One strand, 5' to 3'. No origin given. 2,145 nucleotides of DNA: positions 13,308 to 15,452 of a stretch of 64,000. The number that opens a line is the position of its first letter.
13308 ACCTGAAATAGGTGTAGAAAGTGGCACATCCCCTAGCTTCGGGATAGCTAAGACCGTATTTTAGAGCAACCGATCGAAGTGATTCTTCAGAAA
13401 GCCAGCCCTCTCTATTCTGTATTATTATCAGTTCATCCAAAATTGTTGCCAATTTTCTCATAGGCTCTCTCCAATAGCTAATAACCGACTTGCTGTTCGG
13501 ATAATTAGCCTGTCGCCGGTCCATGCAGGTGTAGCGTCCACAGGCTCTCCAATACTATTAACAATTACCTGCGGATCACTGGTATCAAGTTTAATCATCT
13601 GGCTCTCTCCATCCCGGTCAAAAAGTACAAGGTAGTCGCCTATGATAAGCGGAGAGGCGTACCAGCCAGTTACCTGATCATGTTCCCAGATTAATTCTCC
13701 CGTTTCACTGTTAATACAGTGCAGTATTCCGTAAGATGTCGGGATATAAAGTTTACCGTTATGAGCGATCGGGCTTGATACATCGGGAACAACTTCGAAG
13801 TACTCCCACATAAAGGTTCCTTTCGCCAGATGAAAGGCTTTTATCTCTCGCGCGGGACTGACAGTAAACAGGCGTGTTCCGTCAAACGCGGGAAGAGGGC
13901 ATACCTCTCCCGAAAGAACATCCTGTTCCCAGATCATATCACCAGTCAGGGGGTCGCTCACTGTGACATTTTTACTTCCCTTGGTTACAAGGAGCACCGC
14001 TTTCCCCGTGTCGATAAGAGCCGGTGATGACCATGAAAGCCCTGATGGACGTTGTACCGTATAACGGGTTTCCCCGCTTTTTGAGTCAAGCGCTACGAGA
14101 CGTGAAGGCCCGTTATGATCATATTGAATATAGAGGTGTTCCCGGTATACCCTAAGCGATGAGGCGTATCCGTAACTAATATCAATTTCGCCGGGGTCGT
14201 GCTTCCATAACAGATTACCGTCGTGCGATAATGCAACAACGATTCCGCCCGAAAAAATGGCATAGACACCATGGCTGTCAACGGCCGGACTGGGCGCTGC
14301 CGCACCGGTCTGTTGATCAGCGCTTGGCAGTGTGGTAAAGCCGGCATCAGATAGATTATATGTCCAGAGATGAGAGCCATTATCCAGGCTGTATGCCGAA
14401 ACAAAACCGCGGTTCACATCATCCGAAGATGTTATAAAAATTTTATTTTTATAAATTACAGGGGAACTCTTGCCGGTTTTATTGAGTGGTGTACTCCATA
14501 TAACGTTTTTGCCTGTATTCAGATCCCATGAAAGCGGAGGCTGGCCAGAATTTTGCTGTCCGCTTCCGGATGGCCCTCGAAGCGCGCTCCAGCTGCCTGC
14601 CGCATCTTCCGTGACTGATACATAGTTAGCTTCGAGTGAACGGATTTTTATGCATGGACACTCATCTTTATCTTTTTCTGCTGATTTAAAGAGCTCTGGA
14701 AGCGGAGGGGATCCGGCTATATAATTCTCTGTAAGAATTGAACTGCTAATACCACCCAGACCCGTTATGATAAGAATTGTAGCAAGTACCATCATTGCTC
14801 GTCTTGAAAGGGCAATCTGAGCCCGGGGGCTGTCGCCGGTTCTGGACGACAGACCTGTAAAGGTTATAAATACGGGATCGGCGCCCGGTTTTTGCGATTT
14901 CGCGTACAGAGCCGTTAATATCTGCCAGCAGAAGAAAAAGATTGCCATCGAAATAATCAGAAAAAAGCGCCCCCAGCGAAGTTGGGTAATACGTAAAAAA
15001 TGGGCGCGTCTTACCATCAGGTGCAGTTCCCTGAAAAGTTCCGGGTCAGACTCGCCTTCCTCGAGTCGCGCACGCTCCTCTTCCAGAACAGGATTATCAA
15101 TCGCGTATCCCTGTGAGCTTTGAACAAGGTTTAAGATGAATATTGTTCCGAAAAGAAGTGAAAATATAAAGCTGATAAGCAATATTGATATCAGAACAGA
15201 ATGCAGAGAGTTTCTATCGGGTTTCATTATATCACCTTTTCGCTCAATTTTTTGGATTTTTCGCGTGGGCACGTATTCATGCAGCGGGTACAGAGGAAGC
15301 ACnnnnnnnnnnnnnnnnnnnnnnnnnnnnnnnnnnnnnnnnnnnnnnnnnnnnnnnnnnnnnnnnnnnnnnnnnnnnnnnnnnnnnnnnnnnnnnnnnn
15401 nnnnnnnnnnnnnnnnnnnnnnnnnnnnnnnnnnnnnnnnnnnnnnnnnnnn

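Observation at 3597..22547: A 19-kb co-directional operon combines five beta-propeller paralogues with an NADH flavoprotein, a NapH/NapG-like conduit, a radical SAM enzyme and a type VII ABC exporter. I know of no characterised system with this combination.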

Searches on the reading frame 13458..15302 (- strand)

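Call 4: search_protein_families(library=pfam, proteins=[window:13458-15302:-], max_evalue=0.01)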
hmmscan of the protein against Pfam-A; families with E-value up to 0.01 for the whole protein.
window:13458-15302:- (614 aa): 4 families
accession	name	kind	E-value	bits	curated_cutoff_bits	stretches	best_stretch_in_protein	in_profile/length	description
PF13360.13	PQQ_2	-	2.8e-28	99.6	27.6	3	401-543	4-146/233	Outer membrane protein assembly factor BamB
PF13570.13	Beta-prop_ACSF4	-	7.1e-18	65.5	133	2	401-594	72-263/329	Beta-alanine-activating enzyme, beta-propeller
PF01011.28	PQQ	-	3.7e-08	33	26.7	0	509-544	51-86/595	Glucose/ethanol/alcohol dehydrogenase, beta-propeller domain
PF25293.1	Beta-prop_EMC1_N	-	4e-06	27.1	34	0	404-500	45-144/219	EMC1 N-terminal beta-propeller domain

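Call 6: search_protein_families(library=ncbifam, proteins=[window:13458-15302:-], max_evalue=0.001)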
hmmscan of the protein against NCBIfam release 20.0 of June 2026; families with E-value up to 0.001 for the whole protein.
window:13458-15302:- (614 aa): 5 families
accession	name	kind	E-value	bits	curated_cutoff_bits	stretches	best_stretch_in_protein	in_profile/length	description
TIGR03300.1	assembly_YfgL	equivalog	3.3e-19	68.8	285.2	1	269-603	44-368/377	outer membrane protein assembly factor BamB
NF008351.0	PRK11138.1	equivalog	3.8e-17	61.9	423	2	279-464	63-235/394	outer membrane protein assembly factor BamB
TIGR03075.1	PQQ_enz_alc_DH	subfamily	3.4e-11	42.4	480.05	0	509-543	63-503/530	PQQ-dependent dehydrogenase, methanol/ethanol family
TIGR04528.1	acido_non_PQQ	subfamily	3.8e-11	42.5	650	0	398-488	399-489/493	acido-empty-quinoprotein group A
NF041516.1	PA2928_fam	subfamily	2.8e-05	23.7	70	0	401-463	70-130/376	PA2928 family protein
